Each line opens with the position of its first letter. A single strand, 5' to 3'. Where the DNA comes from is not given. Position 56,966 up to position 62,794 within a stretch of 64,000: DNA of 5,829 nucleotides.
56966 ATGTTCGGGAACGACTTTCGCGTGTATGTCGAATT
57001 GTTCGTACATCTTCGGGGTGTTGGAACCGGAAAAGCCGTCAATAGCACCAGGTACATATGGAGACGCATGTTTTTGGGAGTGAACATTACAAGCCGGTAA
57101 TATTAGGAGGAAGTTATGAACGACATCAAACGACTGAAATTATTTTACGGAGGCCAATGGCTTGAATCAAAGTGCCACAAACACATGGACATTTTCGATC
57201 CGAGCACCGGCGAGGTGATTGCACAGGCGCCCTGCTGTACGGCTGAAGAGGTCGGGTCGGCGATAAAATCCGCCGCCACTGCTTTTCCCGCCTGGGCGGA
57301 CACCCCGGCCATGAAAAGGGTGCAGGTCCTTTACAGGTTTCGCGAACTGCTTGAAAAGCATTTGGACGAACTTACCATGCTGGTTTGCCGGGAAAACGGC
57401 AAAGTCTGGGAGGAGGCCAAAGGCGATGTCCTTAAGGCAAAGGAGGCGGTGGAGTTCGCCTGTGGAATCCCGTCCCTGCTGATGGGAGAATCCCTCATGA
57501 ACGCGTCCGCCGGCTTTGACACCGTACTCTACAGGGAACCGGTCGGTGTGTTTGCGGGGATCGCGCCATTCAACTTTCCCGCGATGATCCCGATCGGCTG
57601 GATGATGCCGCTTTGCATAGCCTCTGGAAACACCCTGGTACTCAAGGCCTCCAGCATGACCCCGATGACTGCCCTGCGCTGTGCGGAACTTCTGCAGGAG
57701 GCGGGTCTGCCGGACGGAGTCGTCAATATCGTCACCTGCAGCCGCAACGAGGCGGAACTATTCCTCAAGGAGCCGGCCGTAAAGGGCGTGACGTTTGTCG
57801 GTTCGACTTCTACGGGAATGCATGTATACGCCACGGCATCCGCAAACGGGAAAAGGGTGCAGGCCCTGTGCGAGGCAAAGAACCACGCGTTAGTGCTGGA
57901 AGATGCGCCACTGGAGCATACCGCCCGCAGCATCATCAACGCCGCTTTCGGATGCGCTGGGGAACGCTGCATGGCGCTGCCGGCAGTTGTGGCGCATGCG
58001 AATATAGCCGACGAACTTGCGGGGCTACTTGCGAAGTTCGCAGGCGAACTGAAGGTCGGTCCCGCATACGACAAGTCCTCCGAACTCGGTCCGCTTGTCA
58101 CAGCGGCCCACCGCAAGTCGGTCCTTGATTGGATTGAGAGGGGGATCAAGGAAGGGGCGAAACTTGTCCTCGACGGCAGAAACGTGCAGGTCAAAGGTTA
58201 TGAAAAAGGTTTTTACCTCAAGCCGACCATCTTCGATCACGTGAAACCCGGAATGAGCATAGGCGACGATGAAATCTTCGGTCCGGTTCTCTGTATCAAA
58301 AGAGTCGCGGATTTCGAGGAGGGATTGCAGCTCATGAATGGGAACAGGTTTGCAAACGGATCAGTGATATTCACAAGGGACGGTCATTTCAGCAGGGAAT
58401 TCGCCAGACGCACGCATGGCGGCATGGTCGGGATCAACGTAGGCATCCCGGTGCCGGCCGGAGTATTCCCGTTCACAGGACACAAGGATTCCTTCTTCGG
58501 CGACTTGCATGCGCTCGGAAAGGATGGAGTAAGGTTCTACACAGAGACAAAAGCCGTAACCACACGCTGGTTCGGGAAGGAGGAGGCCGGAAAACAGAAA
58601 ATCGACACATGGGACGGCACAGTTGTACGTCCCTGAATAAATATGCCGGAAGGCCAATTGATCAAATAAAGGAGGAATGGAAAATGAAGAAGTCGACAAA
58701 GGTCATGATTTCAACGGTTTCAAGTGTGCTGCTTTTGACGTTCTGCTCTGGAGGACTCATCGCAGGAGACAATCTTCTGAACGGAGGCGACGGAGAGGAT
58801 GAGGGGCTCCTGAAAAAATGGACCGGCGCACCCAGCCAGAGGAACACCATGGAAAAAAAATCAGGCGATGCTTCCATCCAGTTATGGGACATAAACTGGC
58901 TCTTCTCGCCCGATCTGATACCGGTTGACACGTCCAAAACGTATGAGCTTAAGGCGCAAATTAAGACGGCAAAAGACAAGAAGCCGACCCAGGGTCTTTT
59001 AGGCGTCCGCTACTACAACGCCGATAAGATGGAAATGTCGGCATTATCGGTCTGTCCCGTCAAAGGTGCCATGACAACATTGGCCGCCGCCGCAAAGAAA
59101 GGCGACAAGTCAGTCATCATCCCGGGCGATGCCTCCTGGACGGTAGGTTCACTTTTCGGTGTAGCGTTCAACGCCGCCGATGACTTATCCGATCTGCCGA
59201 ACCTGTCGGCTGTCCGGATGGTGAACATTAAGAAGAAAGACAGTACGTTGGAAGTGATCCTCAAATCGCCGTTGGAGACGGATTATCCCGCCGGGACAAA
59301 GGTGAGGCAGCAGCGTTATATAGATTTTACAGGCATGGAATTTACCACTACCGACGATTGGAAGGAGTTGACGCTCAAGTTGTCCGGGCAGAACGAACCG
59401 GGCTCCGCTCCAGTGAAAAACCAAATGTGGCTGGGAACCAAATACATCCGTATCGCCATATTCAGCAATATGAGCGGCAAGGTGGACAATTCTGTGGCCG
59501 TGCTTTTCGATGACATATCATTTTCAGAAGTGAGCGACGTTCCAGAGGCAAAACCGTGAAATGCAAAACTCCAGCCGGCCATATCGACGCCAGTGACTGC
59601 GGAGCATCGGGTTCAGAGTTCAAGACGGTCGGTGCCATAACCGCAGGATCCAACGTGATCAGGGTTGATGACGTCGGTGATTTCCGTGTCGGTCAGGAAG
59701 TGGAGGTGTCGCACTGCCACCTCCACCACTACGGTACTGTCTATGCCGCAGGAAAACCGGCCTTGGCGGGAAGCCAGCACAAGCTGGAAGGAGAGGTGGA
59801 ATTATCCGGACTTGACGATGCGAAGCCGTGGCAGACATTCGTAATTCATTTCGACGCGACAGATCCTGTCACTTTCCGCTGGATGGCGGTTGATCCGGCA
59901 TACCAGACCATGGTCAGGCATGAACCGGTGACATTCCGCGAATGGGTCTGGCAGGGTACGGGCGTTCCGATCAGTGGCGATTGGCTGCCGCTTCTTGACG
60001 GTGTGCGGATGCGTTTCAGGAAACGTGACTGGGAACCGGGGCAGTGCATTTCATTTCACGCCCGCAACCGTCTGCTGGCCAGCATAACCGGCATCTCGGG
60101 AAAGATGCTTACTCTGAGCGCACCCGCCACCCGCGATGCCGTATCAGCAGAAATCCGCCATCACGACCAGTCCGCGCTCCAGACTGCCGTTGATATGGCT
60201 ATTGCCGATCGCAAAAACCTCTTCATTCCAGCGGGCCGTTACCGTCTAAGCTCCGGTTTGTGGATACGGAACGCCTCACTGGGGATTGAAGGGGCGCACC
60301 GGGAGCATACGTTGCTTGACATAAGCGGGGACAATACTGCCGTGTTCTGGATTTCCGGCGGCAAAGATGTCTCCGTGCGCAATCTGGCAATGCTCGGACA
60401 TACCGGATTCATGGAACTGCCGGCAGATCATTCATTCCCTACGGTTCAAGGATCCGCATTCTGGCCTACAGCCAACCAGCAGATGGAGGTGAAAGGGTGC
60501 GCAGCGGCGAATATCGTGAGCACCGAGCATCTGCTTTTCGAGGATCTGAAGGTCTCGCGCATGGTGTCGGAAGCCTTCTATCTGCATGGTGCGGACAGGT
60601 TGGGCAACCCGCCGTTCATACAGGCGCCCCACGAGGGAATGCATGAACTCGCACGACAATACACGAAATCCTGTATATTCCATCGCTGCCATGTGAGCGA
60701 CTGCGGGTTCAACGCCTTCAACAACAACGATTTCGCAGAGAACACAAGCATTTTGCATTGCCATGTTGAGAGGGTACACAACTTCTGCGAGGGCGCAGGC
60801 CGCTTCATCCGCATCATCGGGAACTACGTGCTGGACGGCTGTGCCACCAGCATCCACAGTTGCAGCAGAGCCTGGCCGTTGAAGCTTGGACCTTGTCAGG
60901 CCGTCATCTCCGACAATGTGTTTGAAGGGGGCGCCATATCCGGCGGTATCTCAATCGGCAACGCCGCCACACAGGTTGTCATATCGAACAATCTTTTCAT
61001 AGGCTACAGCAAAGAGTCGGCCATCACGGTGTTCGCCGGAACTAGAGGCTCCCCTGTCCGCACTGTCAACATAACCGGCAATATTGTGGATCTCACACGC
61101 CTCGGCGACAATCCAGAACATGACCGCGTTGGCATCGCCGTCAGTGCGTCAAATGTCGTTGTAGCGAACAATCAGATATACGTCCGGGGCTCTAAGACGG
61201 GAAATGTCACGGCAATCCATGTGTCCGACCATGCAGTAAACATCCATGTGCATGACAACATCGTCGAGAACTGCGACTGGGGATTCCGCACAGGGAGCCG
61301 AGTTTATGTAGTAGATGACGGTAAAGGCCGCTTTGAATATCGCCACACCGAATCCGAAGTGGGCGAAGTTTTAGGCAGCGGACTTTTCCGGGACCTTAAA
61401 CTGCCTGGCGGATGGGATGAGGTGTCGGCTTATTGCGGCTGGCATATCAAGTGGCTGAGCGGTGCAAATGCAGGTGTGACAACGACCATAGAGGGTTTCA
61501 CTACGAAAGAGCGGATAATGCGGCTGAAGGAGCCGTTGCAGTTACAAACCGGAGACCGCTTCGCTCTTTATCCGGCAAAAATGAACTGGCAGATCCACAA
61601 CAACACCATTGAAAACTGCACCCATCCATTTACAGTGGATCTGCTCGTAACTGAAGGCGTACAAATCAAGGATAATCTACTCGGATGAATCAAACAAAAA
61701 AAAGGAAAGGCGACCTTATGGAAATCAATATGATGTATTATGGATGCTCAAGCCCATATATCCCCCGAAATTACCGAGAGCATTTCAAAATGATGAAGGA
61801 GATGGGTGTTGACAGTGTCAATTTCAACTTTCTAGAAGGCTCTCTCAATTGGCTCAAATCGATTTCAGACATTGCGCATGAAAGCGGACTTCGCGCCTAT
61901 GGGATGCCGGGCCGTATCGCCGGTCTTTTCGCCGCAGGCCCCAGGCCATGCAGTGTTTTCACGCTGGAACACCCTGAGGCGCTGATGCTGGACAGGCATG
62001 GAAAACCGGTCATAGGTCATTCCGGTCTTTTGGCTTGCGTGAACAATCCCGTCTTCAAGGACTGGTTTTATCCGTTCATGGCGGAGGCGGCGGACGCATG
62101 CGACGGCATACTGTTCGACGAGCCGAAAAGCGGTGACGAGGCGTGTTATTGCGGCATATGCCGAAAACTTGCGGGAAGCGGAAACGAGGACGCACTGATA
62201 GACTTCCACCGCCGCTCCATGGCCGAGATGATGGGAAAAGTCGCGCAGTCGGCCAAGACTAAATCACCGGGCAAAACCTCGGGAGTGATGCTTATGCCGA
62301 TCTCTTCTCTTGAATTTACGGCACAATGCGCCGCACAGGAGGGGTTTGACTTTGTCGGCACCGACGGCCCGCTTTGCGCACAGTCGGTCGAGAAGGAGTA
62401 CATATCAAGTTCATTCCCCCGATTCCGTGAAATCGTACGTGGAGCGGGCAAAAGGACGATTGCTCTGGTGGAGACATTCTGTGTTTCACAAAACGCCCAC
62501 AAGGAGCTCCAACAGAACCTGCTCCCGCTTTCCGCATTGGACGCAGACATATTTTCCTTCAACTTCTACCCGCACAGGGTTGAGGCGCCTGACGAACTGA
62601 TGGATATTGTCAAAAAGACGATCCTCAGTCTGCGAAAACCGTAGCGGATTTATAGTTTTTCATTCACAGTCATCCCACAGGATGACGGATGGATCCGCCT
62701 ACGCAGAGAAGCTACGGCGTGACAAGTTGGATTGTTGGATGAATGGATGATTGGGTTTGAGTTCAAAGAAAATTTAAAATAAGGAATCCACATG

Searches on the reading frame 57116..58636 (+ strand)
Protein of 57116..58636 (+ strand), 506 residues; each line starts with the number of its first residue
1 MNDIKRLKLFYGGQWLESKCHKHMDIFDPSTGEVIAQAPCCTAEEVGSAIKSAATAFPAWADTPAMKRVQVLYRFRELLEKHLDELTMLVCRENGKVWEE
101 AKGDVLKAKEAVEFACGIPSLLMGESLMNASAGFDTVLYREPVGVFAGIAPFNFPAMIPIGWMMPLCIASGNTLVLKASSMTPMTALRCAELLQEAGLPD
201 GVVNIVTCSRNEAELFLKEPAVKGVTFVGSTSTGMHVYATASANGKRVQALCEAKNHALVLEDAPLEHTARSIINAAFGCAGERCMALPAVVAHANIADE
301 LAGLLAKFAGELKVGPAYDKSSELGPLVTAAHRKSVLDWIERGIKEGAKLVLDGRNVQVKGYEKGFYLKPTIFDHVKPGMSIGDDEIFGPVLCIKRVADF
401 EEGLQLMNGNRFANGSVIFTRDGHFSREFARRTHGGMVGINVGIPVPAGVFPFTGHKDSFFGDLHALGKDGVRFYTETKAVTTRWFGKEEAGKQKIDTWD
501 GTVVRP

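Call 7: search_protein_families(library=pfam, proteins=[window:57116-58636:+])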
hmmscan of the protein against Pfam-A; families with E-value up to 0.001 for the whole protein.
window:57116-58636:+ (506 aa): 1 family
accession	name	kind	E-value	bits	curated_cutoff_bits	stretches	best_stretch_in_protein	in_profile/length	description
PF00171.27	Aldedh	-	3.1e-138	461.6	23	1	15-481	1-461/461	Aldehyde dehydrogenase family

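Call 47: search_protein_families(library=ncbifam, proteins=[window:57116-58636:+], max_evalue=0.00001)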
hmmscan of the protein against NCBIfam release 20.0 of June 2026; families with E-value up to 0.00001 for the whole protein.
window:57116-58636:+ (506 aa): 39 families (the best 25 are shown)
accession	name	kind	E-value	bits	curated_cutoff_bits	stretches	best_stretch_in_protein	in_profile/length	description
TIGR01722.1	MMSDH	subfamily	7.4e-170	565.7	448.5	1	8-485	2-477/477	CoA-acylating methylmalonate-semialdehyde dehydrogenase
NF052305.1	DioxValDhHalo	equivalog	1.8e-95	320.6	750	1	9-483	7-481/483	2,5-dioxovalerate dehydrogenase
TIGR01804.1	BADH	equivalog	9.1e-94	314.5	668.6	1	10-479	1-467/467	betaine-aldehyde dehydrogenase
NF042993.1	AlphKGSA_gudD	equivalog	3.7e-89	299.7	770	1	8-482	5-479/481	alpha-ketoglutaric semialdehyde dehydrogenase GucD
NF009725.0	PRK13252.1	equivalog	5e-87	292.4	593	1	3-482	3-478/488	betaine-aldehyde dehydrogenase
NF010000.0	PRK13473.1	subfamily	2e-86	290.5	615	1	8-482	4-471/475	aminobutyraldehyde dehydrogenase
TIGR02299.1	HpaE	equivalog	7.6e-85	285.3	638.35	1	8-482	2-475/488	5-carboxymethyl-2-hydroxymuconate semialdehyde dehydrogenase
NF045735.1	PaDhStyDPseudo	equivalog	1.7e-79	267.8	850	1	7-482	3-480/483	phenylacetaldehyde dehydrogenase StyD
NF002852.0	PRK03137.1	subfamily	2e-79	267.8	648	1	8-484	38-513/514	L-glutamate gamma-semialdehyde dehydrogenase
TIGR01780.1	SSADH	subfamily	3e-77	260.4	646.35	1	27-479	2-448/448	succinate-semialdehyde dehydrogenase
NF006916.0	PRK09407.1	equivalog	1.3e-76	258.3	521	1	21-485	33-495/526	succinic semialdehyde dehydrogenase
NF040792.1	glyc_ald_dh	equivalog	5.8e-75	253.1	760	1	8-445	2-438/488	D-glyceraldehyde dehydrogenase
NF045736.1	PaDhStyDRhodo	equivalog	8.6e-73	245.5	800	1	8-482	4-476/479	phenylacetaldehyde dehydrogenase StyD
NF007497.0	PRK10090.1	equivalog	9.9e-71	238.9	500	1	4-481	4-475/480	aldehyde dehydrogenase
NF007352.0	PRK09847.1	equivalog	4.7e-68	229.9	850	1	8-469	21-482/495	aldehyde dehydrogenase PuuC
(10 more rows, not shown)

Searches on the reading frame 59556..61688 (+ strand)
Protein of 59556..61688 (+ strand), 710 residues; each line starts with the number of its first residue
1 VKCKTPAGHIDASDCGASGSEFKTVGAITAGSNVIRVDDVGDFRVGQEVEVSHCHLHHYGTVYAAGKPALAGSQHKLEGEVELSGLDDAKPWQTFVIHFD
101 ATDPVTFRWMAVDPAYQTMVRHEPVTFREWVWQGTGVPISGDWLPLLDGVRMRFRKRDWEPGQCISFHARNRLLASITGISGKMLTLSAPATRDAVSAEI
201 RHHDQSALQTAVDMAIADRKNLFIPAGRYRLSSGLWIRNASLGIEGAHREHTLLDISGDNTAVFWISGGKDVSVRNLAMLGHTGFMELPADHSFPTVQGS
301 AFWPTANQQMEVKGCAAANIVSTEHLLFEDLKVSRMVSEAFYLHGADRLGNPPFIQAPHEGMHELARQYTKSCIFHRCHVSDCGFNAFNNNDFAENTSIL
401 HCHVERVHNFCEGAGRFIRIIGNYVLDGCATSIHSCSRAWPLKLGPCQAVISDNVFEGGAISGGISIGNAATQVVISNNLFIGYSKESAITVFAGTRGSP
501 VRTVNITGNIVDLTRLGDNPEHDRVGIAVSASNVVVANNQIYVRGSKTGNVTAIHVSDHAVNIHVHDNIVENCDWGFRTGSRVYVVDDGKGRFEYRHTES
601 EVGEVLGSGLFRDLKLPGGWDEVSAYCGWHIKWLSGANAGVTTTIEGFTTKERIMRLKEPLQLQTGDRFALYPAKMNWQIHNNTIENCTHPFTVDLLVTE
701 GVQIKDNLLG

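Call 7: search_protein_families(library=pfam, proteins=[window:59556-61688:+])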
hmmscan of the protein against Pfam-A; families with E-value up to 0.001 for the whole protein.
window:59556-61688:+ (710 aa): 0 families

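Call 47: search_protein_families(library=ncbifam, proteins=[window:59556-61688:+], max_evalue=0.00001)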
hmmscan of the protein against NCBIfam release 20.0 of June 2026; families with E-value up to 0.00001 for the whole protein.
window:59556-61688:+ (710 aa): 0 families

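Call 66: search_solved_structures(query=window:59556-61688:+, max_evalue=1)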
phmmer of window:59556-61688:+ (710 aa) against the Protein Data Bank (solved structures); distinct sequences matched with E-value up to 1: 3.
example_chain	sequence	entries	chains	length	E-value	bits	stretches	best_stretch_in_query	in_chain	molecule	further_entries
4v0u_E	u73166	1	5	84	0.35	12.1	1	111-180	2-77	PROTEIN PHOSPHATASE 1 REGULATORY SUBUNIT 15B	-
9bds_A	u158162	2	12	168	0.47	11.7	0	458-502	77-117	Transcription attenuation protein MtrB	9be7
9be8_A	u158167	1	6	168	0.47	11.6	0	458-502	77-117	Transcription attenuation protein MtrB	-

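Call 68: search_protein_families(library=pfam, proteins=[window:59556-61688:+], max_evalue=1)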
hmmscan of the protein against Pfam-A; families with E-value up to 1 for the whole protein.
window:59556-61688:+ (710 aa): 2 families
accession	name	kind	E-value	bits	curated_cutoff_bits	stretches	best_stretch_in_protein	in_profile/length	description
PF09356.15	Phage_BR0599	-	0.0035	18.1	22.9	1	631-673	8-51/80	Phage conserved hypothetical protein BR0599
PF02661.23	Fic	-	0.013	16.7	24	1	388-426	55-93/93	Fic/DOC family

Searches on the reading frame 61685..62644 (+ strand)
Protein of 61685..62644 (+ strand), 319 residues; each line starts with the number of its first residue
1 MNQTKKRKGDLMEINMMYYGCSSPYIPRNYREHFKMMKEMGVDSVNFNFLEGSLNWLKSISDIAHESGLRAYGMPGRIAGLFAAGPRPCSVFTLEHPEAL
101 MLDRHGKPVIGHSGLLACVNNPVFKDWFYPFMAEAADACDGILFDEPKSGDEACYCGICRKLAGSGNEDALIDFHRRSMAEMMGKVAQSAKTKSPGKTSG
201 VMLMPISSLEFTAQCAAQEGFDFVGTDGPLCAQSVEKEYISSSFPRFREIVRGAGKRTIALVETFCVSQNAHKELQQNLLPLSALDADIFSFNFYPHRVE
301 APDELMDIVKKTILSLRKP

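Call 7: search_protein_families(library=pfam, proteins=[window:61685-62644:+])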
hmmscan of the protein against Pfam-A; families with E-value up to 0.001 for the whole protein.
window:61685-62644:+ (319 aa): 0 families

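Call 68: search_protein_families(library=pfam, proteins=[window:61685-62644:+], max_evalue=1)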
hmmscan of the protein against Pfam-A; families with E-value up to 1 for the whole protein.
window:61685-62644:+ (319 aa): 1 family
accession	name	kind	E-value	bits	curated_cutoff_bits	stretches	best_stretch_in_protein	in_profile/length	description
PF04828.22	GFA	-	0.093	13.3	24.3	1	150-198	21-68/115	Glutathione-dependent formaldehyde-activating enzyme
